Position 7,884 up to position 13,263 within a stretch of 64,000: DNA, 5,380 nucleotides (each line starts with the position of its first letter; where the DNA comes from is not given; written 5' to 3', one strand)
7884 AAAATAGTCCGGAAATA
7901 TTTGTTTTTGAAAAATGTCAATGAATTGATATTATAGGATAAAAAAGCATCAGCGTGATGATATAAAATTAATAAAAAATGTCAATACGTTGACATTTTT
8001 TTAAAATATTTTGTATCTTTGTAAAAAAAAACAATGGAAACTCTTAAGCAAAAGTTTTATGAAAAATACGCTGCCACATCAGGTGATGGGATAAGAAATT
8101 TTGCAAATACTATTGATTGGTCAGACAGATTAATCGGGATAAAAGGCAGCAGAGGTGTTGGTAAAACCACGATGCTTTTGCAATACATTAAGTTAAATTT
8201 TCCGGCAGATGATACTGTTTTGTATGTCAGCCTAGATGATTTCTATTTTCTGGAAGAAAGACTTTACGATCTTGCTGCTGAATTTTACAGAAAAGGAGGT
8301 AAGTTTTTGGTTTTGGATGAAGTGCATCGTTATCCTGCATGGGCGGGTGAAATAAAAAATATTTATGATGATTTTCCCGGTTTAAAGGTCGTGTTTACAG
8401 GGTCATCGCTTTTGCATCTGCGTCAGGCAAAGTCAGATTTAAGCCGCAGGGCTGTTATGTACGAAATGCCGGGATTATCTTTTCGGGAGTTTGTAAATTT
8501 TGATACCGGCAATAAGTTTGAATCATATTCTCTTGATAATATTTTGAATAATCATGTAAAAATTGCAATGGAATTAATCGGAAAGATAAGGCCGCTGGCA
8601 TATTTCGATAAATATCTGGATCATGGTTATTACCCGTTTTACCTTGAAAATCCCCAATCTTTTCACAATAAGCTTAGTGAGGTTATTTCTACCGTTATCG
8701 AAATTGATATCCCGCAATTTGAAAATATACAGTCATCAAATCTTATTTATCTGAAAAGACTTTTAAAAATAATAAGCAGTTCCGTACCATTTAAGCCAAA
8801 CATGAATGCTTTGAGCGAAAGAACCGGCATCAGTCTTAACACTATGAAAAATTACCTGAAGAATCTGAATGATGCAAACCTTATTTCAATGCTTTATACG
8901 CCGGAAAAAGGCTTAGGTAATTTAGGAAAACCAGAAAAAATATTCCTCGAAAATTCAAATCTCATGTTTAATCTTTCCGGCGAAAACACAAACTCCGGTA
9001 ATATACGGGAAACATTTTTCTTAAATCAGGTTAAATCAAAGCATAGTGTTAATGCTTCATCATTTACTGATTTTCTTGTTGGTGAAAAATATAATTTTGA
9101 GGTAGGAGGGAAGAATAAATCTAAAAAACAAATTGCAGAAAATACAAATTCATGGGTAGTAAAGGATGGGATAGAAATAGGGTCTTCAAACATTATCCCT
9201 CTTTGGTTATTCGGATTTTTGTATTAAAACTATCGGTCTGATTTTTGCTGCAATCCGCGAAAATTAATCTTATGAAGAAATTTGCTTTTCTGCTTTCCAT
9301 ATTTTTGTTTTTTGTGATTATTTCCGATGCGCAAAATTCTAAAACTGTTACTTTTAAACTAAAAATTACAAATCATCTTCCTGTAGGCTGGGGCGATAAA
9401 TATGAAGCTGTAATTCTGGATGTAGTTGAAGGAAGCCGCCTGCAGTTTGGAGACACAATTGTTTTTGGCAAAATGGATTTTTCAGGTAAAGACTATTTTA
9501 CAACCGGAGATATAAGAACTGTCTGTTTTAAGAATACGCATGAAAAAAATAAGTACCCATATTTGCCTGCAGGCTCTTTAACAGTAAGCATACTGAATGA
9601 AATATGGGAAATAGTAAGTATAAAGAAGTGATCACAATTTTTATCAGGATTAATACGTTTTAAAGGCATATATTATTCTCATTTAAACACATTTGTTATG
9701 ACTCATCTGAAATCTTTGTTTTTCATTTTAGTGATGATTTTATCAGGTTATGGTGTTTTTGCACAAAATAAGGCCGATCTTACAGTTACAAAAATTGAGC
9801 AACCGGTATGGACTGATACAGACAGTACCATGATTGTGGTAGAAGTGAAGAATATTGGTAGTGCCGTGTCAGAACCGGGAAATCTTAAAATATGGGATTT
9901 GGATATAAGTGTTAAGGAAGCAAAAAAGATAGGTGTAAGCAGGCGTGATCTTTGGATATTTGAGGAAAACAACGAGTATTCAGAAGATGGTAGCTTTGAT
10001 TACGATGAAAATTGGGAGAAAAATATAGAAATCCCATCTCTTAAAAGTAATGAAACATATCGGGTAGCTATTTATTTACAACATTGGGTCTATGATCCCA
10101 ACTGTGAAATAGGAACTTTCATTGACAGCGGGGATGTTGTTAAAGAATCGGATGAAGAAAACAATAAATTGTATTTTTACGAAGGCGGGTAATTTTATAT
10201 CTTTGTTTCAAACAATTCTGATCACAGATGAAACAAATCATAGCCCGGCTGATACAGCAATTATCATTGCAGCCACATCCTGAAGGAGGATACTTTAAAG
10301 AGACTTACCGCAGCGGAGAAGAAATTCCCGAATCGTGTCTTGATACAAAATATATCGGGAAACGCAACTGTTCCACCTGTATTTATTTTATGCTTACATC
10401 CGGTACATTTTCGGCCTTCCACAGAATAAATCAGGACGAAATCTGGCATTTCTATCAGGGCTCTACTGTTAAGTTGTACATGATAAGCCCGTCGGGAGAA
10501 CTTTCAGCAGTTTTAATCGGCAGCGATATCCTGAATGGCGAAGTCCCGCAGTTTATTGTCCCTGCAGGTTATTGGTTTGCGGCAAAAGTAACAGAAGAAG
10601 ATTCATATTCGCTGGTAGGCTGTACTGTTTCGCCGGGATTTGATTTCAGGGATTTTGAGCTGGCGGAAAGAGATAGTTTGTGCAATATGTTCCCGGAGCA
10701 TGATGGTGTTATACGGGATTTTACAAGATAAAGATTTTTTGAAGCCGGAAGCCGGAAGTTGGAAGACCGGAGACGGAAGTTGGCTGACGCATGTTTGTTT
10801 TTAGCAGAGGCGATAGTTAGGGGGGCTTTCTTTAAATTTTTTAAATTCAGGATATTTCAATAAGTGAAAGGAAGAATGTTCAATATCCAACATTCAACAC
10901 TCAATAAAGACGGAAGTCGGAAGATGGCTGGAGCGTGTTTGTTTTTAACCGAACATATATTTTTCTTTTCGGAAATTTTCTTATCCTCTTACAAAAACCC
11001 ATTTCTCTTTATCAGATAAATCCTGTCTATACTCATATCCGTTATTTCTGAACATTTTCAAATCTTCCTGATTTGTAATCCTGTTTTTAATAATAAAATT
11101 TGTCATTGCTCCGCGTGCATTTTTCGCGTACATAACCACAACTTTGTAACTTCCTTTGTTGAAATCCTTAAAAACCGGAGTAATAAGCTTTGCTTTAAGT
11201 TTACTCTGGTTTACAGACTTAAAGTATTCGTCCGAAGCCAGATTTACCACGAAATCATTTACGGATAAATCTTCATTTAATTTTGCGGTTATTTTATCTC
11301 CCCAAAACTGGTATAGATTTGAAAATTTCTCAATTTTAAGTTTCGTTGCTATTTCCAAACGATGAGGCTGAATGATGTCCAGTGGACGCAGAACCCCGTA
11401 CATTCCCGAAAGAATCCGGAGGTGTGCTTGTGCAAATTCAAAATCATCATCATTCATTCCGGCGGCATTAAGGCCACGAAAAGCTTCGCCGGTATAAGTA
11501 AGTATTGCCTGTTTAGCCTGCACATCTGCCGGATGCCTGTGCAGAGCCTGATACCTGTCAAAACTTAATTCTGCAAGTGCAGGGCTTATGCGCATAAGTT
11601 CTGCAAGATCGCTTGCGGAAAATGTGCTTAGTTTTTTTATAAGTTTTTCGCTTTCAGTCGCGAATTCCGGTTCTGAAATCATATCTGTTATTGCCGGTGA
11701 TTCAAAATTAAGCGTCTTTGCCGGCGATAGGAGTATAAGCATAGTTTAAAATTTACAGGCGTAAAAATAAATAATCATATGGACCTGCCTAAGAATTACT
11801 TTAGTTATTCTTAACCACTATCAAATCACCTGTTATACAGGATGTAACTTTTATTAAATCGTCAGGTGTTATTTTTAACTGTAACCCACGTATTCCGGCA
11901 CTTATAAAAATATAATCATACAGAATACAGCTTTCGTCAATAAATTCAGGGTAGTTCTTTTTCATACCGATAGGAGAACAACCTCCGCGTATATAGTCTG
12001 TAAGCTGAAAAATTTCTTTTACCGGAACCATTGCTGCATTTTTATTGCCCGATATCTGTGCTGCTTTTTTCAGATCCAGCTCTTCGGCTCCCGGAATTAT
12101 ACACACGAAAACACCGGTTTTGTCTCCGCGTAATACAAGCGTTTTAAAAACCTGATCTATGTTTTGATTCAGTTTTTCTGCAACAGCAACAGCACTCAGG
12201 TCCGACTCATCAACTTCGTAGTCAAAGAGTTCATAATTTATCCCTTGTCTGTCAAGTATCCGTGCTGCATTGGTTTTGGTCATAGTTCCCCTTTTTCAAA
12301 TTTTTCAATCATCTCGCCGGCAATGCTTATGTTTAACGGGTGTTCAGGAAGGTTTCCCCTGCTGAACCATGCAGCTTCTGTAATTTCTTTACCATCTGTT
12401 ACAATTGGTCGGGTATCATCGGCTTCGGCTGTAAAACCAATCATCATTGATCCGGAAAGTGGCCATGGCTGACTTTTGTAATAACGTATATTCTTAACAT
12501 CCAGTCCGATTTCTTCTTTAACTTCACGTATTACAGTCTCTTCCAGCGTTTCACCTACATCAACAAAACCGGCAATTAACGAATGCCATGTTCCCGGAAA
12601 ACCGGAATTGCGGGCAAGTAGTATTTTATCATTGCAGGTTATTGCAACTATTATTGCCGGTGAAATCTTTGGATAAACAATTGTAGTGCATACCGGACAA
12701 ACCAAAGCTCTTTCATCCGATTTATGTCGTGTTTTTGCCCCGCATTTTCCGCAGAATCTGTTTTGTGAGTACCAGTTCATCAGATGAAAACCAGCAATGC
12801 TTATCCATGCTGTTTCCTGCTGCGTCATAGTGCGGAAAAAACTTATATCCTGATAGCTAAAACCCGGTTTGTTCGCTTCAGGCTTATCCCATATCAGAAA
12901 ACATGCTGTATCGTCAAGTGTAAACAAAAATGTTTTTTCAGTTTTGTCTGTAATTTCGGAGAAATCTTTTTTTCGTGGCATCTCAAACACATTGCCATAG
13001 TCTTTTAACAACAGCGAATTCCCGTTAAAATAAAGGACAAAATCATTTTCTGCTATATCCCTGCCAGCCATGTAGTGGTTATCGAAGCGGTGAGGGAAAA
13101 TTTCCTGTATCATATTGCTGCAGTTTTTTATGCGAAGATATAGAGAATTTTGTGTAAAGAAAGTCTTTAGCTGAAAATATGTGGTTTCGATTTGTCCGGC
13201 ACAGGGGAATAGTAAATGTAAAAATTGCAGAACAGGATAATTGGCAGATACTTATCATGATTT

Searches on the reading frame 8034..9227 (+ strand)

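Call 102: search_protein_families(library=pfam, proteins=[window:8034-9227:+], max_evalue=0.001)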
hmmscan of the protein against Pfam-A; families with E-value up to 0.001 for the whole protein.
window:8034-9227:+ (397 aa): 2 families
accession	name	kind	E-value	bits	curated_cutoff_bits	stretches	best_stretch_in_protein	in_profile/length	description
PF13173.12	AAA_14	-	2.4e-30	105.6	27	1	31-153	2-128/129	AAA domain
PF13635.12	DUF4143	-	9.6e-07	29.1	28.1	1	225-339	3-124/160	Domain of unknown function (DUF4143)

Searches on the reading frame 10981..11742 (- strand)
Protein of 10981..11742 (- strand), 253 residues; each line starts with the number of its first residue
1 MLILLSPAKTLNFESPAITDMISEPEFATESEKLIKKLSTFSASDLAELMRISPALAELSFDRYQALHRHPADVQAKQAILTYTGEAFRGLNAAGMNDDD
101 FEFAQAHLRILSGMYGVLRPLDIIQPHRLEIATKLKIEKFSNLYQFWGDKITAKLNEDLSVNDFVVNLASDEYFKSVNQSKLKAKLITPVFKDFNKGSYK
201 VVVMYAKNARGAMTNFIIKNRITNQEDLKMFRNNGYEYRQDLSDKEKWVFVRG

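Call 102: search_protein_families(library=pfam, proteins=[window:10981-11742:-], max_evalue=0.001)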
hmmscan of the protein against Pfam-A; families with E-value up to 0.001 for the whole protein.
window:10981-11742:- (253 aa): 2 families
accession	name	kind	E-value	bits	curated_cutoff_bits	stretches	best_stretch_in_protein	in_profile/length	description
PF03883.20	H2O2_YaaD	-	2.7e-85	286.1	29.6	1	1-241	1-235/236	Peroxide stress protein YaaA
PF21818.3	DUF6884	-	1e-05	26.2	30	1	83-180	21-109/135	Family of unknown function (DUF6884)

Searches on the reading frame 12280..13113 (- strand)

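Call 102: search_protein_families(library=pfam, proteins=[window:12280-13113:-], max_evalue=0.001)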
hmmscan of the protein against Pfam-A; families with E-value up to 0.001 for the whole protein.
window:12280-13113:- (277 aa): 3 families
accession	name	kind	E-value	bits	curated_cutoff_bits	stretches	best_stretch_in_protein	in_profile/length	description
PF00293.34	NUDIX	-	4.2e-20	72.6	21.1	1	153-261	5-124/134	NUDIX domain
PF09297.16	Zn_ribbon_NUD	-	5.2e-10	39.3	24.8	1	117-147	2-32/32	NADH pyrophosphatase zinc ribbon domain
PF09296.17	NUDIX-like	-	5.3e-10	40.4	22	1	26-114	4-96/96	NADH pyrophosphatase-like rudimentary NUDIX domain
